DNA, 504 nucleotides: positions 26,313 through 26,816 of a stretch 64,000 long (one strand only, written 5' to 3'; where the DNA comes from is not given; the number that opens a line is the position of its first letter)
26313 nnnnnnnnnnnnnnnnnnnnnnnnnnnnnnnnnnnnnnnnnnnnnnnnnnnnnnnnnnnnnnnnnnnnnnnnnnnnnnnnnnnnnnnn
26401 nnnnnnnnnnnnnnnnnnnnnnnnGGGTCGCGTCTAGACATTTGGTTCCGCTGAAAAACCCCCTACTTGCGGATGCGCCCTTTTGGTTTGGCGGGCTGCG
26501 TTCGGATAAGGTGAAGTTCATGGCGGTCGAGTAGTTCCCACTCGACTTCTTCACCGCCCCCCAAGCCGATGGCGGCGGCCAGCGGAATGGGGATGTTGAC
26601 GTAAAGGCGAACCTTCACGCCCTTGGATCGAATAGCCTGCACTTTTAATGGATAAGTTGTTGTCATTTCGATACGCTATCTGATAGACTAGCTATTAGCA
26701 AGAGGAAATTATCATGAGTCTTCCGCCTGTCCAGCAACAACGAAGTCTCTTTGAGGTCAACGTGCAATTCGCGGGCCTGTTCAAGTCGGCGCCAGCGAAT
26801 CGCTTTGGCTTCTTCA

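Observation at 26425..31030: Tandem IS5/IS1182-family copies with an AbrB-like passenger ORF, inserted precisely into the centre of the 19-mer palindrome, with a second independent insertion at the same target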

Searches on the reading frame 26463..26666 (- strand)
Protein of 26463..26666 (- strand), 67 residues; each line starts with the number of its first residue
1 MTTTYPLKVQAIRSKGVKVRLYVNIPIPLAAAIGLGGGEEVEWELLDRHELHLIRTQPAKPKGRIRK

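Call 4: search_protein_families(library=pfam, proteins=[window:26463-26666:-], max_evalue=0.1)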
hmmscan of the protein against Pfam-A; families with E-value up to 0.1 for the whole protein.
window:26463-26666:- (67 aa): 1 family
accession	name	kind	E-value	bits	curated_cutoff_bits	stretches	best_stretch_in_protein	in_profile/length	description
PF04014.23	MazE_antitoxin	-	0.039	14.3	24.7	1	25-55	12-42/48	Antidote-toxin recognition MazE, bacterial antitoxin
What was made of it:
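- On AbrB/MazE/SpoVT (swapped-hairpin) superfamily: PF04014 scores E=0.039 and 14.3 bits against a 24.7-bit cutoff (call 4).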

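Call 13: find_encoding_contigs(protein=window:26463-26666:-, flank=6000, max_places=10)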
Protein window:26463-26666:- (67 aa): no gene with exactly this product is on record in the collection.

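Call 21: find_homologous_proteins(query=window:26463-26666:-, max_evalue=0.01)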
Query window:26463-26666:- (67 aa): 655 proteins with E <= 0.01 among 655 candidates; the best 120 are listed.
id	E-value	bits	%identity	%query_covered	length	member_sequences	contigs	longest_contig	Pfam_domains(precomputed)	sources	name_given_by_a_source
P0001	7.1e-35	135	97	100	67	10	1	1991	-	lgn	-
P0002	4.1e-33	130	93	100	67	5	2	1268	-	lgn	-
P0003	3.8e-32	126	90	100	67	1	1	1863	-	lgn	-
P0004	3.0e-28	114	84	100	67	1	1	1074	-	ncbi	-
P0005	1.1e-27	112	82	100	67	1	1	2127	-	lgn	-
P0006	2.1e-27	111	82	100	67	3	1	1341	-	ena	-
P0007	4.0e-27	111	79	99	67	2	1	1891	-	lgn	-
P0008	5.0e-27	110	79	99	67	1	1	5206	-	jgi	jgi:hypothetical protein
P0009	9.4e-27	109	79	99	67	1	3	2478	-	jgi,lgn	jgi:hypothetical protein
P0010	1.1e-26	109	82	99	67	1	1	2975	-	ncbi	-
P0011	1.2e-26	109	80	99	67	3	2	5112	-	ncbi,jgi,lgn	jgi:hypothetical protein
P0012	1.5e-26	109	79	100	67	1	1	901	-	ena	-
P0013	2.1e-26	108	81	96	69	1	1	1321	-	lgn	-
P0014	8.5e-26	106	80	99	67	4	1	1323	-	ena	-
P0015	8.5e-26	106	81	100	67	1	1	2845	-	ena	-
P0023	6.4e-24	101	76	100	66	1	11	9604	-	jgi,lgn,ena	-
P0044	2.2e-20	89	72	87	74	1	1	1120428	-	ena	-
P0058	5.7e-20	88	70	99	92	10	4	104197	-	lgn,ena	-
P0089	1.5e-19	87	68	97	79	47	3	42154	-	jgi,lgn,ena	jgi:hypothetical protein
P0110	2.4e-19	86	65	100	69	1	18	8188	-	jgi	jgi:hypothetical protein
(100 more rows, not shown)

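Call 33: find_encoding_contigs(protein=P0044, flank=4000, max_places=4)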
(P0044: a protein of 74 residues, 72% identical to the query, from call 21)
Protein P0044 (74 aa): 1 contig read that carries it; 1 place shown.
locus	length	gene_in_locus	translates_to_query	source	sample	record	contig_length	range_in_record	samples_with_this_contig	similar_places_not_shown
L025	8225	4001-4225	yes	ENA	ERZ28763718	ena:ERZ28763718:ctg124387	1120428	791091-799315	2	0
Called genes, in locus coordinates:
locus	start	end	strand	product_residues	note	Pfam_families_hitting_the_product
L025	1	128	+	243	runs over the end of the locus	PF00005:ABC_tran, PF13304:AAA_21 (faint)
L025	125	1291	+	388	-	PF12679:ABC2_membrane_2, PF12698:ABC2_membrane_3, PF01061:ABC2_membrane (weak), PF12730:ABC2_membrane_4 (weak), PF13346:ABC2_membrane_5 (weak)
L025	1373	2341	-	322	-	-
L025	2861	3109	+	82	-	-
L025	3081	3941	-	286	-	-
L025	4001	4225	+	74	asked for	-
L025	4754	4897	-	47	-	-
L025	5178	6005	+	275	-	PF01391:Collagen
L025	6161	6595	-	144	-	-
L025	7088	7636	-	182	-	PF04366:Ysc84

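Call 34: find_encoding_contigs(protein=P0058, flank=4000, max_places=6)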
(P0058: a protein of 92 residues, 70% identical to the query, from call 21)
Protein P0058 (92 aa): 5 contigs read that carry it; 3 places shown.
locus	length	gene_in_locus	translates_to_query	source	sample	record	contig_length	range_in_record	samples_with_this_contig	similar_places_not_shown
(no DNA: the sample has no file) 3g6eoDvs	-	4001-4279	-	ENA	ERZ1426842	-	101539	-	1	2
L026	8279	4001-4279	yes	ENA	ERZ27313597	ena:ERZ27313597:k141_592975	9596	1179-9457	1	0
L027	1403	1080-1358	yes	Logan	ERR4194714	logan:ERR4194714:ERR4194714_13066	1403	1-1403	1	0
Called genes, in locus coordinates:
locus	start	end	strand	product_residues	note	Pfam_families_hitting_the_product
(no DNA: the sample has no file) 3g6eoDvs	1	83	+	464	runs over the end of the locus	PF01408:GFO_IDH_MocA, PF19051:GFO_IDH_MocA_C2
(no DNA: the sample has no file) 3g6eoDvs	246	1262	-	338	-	PF13616:Rotamase_3 (weak), PF00639:Rotamase (weak)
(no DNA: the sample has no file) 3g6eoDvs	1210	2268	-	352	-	-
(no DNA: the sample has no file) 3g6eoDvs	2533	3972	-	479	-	PF13701:DDE_Tnp_1_4, PF01609:DDE_Tnp_1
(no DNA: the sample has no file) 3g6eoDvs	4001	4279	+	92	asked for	-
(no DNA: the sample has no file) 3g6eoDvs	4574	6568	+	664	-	-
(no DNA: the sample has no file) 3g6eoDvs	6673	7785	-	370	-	PF09084:NMT1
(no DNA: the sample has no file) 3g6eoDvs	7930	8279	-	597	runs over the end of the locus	PF25596:CPSase_L_D1, PF02222:ATP-grasp, PF02786:CPSase_L_D2, PF07478:Dala_Dala_lig_C (weak), PF15632:ATPgrasp_Ter (weak), PF02142:MGS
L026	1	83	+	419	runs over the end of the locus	?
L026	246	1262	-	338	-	PF13616:Rotamase_3 (weak), PF00639:Rotamase (weak)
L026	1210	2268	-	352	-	-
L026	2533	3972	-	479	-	PF13701:DDE_Tnp_1_4, PF01609:DDE_Tnp_1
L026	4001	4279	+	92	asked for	-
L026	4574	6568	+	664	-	-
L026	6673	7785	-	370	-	PF09084:NMT1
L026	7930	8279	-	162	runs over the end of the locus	?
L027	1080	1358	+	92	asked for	-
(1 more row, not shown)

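Call 35: find_encoding_contigs(protein=P0023, flank=4000, max_places=10)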
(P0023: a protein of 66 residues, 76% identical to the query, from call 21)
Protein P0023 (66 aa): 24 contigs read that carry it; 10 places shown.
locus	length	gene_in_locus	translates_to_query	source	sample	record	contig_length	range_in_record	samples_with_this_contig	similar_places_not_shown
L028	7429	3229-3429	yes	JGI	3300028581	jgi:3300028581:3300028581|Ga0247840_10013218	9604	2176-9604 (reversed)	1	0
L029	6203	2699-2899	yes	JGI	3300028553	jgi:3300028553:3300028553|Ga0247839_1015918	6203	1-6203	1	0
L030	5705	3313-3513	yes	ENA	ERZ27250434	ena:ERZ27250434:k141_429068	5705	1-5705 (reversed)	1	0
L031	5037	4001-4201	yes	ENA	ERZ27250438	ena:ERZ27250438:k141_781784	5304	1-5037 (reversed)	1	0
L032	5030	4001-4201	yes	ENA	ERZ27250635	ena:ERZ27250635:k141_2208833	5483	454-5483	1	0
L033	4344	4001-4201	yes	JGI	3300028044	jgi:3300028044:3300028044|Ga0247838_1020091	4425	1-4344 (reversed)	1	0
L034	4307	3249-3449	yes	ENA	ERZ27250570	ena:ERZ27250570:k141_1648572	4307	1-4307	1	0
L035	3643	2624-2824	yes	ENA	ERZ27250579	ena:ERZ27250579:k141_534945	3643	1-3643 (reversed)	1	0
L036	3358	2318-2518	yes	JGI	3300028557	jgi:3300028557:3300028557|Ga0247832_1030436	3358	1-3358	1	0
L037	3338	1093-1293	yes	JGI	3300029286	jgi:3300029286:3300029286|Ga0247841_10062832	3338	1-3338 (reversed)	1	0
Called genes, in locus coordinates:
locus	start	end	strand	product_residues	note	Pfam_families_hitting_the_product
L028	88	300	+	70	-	-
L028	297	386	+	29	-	-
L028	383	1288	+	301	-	PF04383:KilA-N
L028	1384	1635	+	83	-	-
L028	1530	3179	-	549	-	PF05598:DUF772, PF01609:DDE_Tnp_1, PF13751:DDE_Tnp_1_6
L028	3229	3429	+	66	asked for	-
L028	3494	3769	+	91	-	-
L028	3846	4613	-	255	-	PF13391:HNH_2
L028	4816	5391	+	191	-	-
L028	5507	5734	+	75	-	-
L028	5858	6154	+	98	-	-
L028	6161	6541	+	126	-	PF01850:PIN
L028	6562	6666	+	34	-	-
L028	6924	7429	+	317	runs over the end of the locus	PF13391:HNH_2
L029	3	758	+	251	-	?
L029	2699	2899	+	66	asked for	-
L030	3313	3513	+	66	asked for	-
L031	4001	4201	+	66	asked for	-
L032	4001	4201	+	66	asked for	-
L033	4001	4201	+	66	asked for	-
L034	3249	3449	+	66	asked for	-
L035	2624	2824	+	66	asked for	-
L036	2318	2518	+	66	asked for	-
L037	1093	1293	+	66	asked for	-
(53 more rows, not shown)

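Call 47: search_protein_families(library=ncbifam, proteins=[window:26463-26666:-], max_evalue=0.1)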
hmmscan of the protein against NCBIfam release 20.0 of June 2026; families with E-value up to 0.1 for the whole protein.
window:26463-26666:- (67 aa): 0 families

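Call 48: search_solved_structures(query=A2, max_evalue=10, show_alignments=2)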
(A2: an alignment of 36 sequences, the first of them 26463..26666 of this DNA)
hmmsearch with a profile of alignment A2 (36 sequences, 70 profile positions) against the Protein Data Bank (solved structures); distinct sequences matched with E-value up to 10: 4.
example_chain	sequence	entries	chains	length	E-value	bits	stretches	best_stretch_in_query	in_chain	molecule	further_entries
8afo_A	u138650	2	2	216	0.43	13.6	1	4-23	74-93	Neural cell adhesion molecule L1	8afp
3bmb_A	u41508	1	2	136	0.53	13.3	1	20-46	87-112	Regulator of nucleoside diphosphate kinase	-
8y1j_A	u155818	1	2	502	0.82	12.7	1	3-35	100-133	L-threonine dehydratase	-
7y1r_A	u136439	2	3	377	4.3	10.4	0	24-57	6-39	Transforming growth factor beta-1 proprotein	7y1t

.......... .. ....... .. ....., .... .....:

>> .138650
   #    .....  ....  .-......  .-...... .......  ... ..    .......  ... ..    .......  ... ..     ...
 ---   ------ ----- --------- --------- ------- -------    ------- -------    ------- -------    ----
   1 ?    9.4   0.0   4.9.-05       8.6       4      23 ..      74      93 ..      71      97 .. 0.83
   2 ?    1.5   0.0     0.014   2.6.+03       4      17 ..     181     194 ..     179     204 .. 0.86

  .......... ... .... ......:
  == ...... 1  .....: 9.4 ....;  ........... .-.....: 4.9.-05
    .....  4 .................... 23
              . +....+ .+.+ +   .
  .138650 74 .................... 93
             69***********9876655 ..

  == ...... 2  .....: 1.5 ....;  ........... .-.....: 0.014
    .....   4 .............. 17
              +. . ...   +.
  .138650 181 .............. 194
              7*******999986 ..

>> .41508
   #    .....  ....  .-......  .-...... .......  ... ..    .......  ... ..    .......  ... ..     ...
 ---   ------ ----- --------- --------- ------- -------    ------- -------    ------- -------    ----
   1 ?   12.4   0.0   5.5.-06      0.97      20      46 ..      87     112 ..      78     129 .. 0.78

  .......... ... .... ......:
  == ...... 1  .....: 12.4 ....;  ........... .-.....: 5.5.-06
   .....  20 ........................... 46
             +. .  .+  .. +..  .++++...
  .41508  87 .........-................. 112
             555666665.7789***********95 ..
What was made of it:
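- On AbrB/MazE/SpoVT (swapped-hairpin) superfamily: A profile search of PDB sequences gives nothing meaningful (call 48).
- Tried and rejected: A PDB sequence-profile search for the small protein was uninformative (call 48).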

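Call 59: predict_structure(alignment_id=A2)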
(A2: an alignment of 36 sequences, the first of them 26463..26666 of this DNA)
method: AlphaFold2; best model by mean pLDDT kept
length: 67 residues; sequences in the alignment: 36
mean_pLDDT: 74.5   pTM: 0.48
mean pLDDT of the five models: 74.5, 74.5, 74.0, 71.4, 71.2
residues with pLDDT >= 90: 0; 70-90: 54; 50-70: 12; < 50: 1
segments of 3 or more residues with pLDDT < 50: none
pLDDT, mean of each block of 10 residues (from residue 1): 73 71 79 80 81 77 54
secondary structure, 60 per line:
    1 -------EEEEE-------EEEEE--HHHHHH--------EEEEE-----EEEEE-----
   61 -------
elements in order: E8-12 E20-24 H27-32 E41-45 E51-55
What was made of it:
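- On AbrB/MazE/SpoVT (swapped-hairpin) superfamily: The AlphaFold2 model has pLDDT 74.5 with strands 8-12, 20-24, 41-45, 51-55 and a helix at 27-32 (call 59).
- AlphaFold2 gives a beta-beta-alpha-beta-beta model with pLDDT 74.5 (call 59).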

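Call 61: fold_search(model_id=the predicted structure, library=pdb)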
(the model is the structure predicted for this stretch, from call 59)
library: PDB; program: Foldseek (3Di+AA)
matches with E <= 10: 45; with E <= 0.001: 0
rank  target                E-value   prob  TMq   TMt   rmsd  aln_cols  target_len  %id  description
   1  2mrn_MODEL_1_A        4.0e-01  0.82  0.46  0.46   3.3        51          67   24  Structure of truncated EcMazE (released 2015-02-04)
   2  9a4b_A                5.5e-01  0.66  0.42  0.31   9.4        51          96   24  Integrative model of ABRB-ATPE by crosslinking MS and deep learning (released 2024-09-18)
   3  1ub4_C                6.2e-01  0.77  0.49  0.45   3.5        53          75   23  crystal structure of MazEF complex (released 2003-05-20)
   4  2w1t_B                8.5e-01  0.77  0.46  0.21   3.2        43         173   21  Crystal Structure of B. subtilis SpoVT (released 2008-11-18)
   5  2mru_MODEL_1_A        8.5e-01  0.57  0.40  0.49   2.9        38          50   29  Structure of truncated EcMazE-DNA complex (released 2015-02-04)
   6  2w1t_A                9.6e-01  0.82  0.43  0.18   1.7        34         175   18  Crystal Structure of B. subtilis SpoVT (released 2008-11-18)
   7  1mvf_D                1.1e+00  0.75  0.43  0.60   1.8        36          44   30  MazE addiction antidote (released 2003-06-10)
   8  5itm_F                2.0e+00  0.41  0.46  0.61   4.3        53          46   15  The structure of truncated histone-like protein (released 2017-01-25)
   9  7xi6_A                2.0e+00  0.25  0.40  0.45   3.7        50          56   28  Crystal structure of C56 from pSSVi (released 2023-04-19)
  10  5itj_A                2.3e+00  0.51  0.42  0.55   1.7        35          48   14  The structure of histone-like protein (released 2017-01-25)
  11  3o27_A                2.3e+00  0.28  0.48  0.52   3.2        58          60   19  The crystal structure of C68 from the hybrid virus-plasmid pSSVx (released 2011-01-19)
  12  5xsk_B                2.6e+00  0.04  0.20  0.16  14.9        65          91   11  Crystal structure of PWWP-DNA complex for human hepatoma-derived growth factor (released 2018-06-20)
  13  3e07_A                2.8e+00  0.10  0.28  0.22  12.1        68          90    9  Crystal structure of spatzle cystine knot (released 2008-09-23)
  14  5itm_E                3.8e+00  0.35  0.41  0.56   1.5        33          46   15  The structure of truncated histone-like protein (released 2017-01-25)
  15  5itm_A                3.8e+00  0.21  0.39  0.52   4.8        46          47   13  The structure of truncated histone-like protein (released 2017-01-25)
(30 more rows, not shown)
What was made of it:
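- On AbrB/MazE/SpoVT (swapped-hairpin) superfamily: The seven best Foldseek PDB hits are MazE, AbrB and SpoVT (prob 0.57-0.82, E 0.4-1.1; call 61).
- The top seven Foldseek PDB hits are all MazE, AbrB or SpoVT (call 61). The fold hits include MazE and VapB antitoxins (call 61).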

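Call 66: find_encoding_contigs(protein=P0110, flank=3500, max_places=8)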
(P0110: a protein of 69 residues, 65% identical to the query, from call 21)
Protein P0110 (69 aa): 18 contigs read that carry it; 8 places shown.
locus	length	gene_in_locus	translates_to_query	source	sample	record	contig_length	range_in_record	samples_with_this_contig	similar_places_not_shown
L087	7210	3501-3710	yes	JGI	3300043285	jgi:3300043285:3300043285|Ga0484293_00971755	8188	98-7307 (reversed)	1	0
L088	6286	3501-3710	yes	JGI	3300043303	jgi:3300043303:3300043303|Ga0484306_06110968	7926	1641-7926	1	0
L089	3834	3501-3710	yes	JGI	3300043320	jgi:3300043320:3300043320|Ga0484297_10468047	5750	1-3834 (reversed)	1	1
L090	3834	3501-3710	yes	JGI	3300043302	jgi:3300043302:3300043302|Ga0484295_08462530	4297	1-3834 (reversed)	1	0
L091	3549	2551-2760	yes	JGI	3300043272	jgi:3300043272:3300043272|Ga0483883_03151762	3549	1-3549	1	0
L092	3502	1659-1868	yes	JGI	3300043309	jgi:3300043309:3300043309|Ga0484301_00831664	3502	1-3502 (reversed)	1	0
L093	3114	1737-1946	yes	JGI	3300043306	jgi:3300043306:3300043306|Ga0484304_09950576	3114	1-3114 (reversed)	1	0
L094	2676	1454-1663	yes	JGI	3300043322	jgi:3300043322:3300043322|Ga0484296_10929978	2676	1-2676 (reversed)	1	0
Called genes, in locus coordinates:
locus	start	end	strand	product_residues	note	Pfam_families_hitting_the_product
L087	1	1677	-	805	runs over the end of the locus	PF18072:FGAR-AT_linker, PF00586:AIRS, PF02769:AIRS_C, PF00586:AIRS, PF02769:AIRS_C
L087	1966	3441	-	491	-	PF01609:DDE_Tnp_1 (weak)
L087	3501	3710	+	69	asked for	-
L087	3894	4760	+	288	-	PF05175:MTS, PF13649:Methyltransf_25 (weak), PF13847:Methyltransf_31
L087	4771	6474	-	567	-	PF08757:CotH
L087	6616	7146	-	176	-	PF00383:dCMP_cyt_deam_1, PF14437:MafB19-deam, PF14439:Bd3614-deam (weak)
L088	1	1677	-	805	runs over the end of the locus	PF18072:FGAR-AT_linker, PF00586:AIRS, PF02769:AIRS_C, PF00586:AIRS, PF02769:AIRS_C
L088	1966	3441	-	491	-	PF01609:DDE_Tnp_1 (weak)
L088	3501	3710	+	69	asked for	-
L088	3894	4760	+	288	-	PF05175:MTS, PF13649:Methyltransf_25 (weak), PF13847:Methyltransf_31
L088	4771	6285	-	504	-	?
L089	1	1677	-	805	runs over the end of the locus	PF18072:FGAR-AT_linker, PF00586:AIRS, PF02769:AIRS_C, PF00586:AIRS, PF02769:AIRS_C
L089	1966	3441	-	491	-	PF01609:DDE_Tnp_1 (weak)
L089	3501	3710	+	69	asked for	-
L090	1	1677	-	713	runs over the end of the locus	?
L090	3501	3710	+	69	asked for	-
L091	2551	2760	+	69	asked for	-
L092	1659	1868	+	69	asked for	-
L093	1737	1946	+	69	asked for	-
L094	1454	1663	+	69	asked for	-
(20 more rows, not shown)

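Call 67: find_encoding_contigs(protein=P0089, flank=3500, max_places=6)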
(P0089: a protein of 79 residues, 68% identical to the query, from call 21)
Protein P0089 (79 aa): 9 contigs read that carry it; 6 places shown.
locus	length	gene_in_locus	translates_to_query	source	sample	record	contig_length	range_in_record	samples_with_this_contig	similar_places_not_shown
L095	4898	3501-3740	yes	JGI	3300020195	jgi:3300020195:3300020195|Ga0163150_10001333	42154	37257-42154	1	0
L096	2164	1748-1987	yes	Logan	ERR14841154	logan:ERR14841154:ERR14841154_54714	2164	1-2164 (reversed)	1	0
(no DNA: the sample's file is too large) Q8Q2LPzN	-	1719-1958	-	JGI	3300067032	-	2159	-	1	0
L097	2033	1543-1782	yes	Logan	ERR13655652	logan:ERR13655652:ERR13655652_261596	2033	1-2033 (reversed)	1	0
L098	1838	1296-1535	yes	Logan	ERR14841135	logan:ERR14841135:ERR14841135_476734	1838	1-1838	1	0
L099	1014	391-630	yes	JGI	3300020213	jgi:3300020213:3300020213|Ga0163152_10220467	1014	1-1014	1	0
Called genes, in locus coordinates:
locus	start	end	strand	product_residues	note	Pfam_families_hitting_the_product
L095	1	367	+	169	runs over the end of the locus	PF04235:DUF418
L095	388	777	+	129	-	PF13424:TPR_12, PF24885:TPR_NPHP3, PF13176:TPR_7 (faint), PF00515:TPR_1 (faint), PF13374:TPR_10, PF13432:TPR_16 (weak), PF13374:TPR_10 (weak), PF13424:TPR_12, +1 more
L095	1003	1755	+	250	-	PF00135:COesterase, PF02129:Peptidase_S15 (faint), PF20434:BD-FAE, PF07859:Abhydrolase_3, PF12697:Abhydrolase_6 (weak), PF00326:Peptidase_S9 (weak)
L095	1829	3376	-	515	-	-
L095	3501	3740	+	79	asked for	-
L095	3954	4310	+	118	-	PF12704:MacB_PCD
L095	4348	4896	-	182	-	?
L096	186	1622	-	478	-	PF13586:DDE_Tnp_1_2 (weak), PF13751:DDE_Tnp_1_6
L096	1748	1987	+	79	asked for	-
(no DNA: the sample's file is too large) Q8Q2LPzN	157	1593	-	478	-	PF13586:DDE_Tnp_1_2 (weak), PF13751:DDE_Tnp_1_6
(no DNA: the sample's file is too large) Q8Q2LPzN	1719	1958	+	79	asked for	-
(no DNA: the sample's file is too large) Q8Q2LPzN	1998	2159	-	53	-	?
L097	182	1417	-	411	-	-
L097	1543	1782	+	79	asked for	-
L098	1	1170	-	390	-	?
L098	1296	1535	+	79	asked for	-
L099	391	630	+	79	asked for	-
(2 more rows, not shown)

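Call 69: search_protein_families(library=ncbifam, proteins=[L087:1966-3441:-, L095:1829-3376:-, L096:186-1622:-, L026:2533-3972:-, L028:1530-3179:-], max_evalue=0.00001)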
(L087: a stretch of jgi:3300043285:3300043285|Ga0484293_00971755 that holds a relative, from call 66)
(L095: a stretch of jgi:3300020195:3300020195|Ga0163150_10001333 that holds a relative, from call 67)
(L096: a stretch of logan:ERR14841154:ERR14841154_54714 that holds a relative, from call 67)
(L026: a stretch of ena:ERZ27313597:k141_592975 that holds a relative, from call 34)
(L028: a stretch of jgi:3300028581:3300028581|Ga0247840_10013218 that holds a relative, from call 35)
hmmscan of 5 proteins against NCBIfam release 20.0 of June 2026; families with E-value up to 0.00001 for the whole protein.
L087:1966-3441:- (491 aa): 3 families
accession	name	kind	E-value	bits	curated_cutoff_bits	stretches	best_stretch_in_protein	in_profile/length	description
NF033593.1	transpos_ISNCY_1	equivalog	8.9e-68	229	325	1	27-477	11-443/444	ISNCY family transposase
NF033578.1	transpos_IS5_1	equivalog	1e-39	136.9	275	1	97-477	73-417/419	IS5 family transposase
NF033551.1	transpos_IS1182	equivalog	3.3e-12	46.1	270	1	104-413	86-342/488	IS1182 family transposase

L095:1829-3376:- (515 aa): 3 families
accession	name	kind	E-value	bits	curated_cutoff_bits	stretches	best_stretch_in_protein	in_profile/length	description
NF033593.1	transpos_ISNCY_1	equivalog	3.6e-79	266.5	325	1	23-439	12-416/444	ISNCY family transposase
NF033578.1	transpos_IS5_1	equivalog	4e-33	115.1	275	1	37-437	32-388/419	IS5 family transposase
NF033551.1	transpos_IS1182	equivalog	9.5e-13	47.8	270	1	55-414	46-357/488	IS1182 family transposase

L096:186-1622:- (478 aa): 5 families
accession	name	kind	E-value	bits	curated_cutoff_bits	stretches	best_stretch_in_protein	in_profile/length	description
NF033593.1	transpos_ISNCY_1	equivalog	1.5e-90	304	325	1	20-465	9-442/444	ISNCY family transposase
NF033578.1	transpos_IS5_1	equivalog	2.1e-43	149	275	1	36-468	31-419/419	IS5 family transposase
NF033551.1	transpos_IS1182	equivalog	4.3e-19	68.8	270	2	24-402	24-345/488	IS1182 family transposase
NF033520.1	transpos_IS982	equivalog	3.1e-07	30.2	130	1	324-462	112-241/243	IS982 family transposase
NF033581.1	transpos_IS5_4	equivalog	8.5e-07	28.6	140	0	324-462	153-284/285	IS5 family transposase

L026:2533-3972:- (479 aa): 1 family
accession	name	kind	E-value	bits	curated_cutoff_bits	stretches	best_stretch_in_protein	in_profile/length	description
NF033539.1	transpos_IS1380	equivalog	5.4e-104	348.1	180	1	22-458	2-419/419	IS1380 family transposase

L028:1530-3179:- (549 aa): 4 families
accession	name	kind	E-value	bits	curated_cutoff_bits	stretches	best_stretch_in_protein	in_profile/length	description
NF033551.1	transpos_IS1182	equivalog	2.5e-76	257.6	270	1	41-528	32-486/488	IS1182 family transposase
NF033578.1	transpos_IS5_1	equivalog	1.4e-19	70.6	275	2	48-153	34-142/419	IS5 family transposase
NF033593.1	transpos_ISNCY_1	equivalog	1.4e-14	53.6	325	1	466-511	381-426/444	ISNCY family transposase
NF033581.1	transpos_IS5_4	equivalog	1.6e-14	54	140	1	42-155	11-125/285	IS5 family transposase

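Call 81: search_protein_representatives(alignment_id=A2)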
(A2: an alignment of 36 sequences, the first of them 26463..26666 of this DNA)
Query: 36 sequences, 70 profile positions. Proteins with E-value up to 0.001 (for the whole library): 479; up to 1e-10: 201; up to 1e-30: 14. The best 150 are listed.
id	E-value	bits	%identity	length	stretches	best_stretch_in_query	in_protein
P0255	3.2e-49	180.6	-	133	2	2-58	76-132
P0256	2.3e-36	139.5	-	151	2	3-69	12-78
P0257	3.4e-33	129.3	-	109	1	1-68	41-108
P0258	6.7e-33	128.3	-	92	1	1-68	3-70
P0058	8.0e-33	128.1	-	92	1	2-67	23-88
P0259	4.8e-32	125.6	-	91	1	2-67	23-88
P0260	7.2e-32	125.0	-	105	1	2-69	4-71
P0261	1.2e-31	124.4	-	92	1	3-68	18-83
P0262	1.2e-31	124.3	-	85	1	3-69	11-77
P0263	1.6e-31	123.9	-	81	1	2-67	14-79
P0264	2.1e-31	123.6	-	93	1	1-69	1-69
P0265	3.6e-31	122.8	-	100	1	1-68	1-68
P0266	5.8e-31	122.1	-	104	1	1-61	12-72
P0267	8.9e-31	121.5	-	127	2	4-56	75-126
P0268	1.9e-30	120.4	-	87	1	3-69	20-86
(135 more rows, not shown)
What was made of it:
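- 655 homologs at 63-97% identity (call 21), and 479 clusters at 50% identity (call 81).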
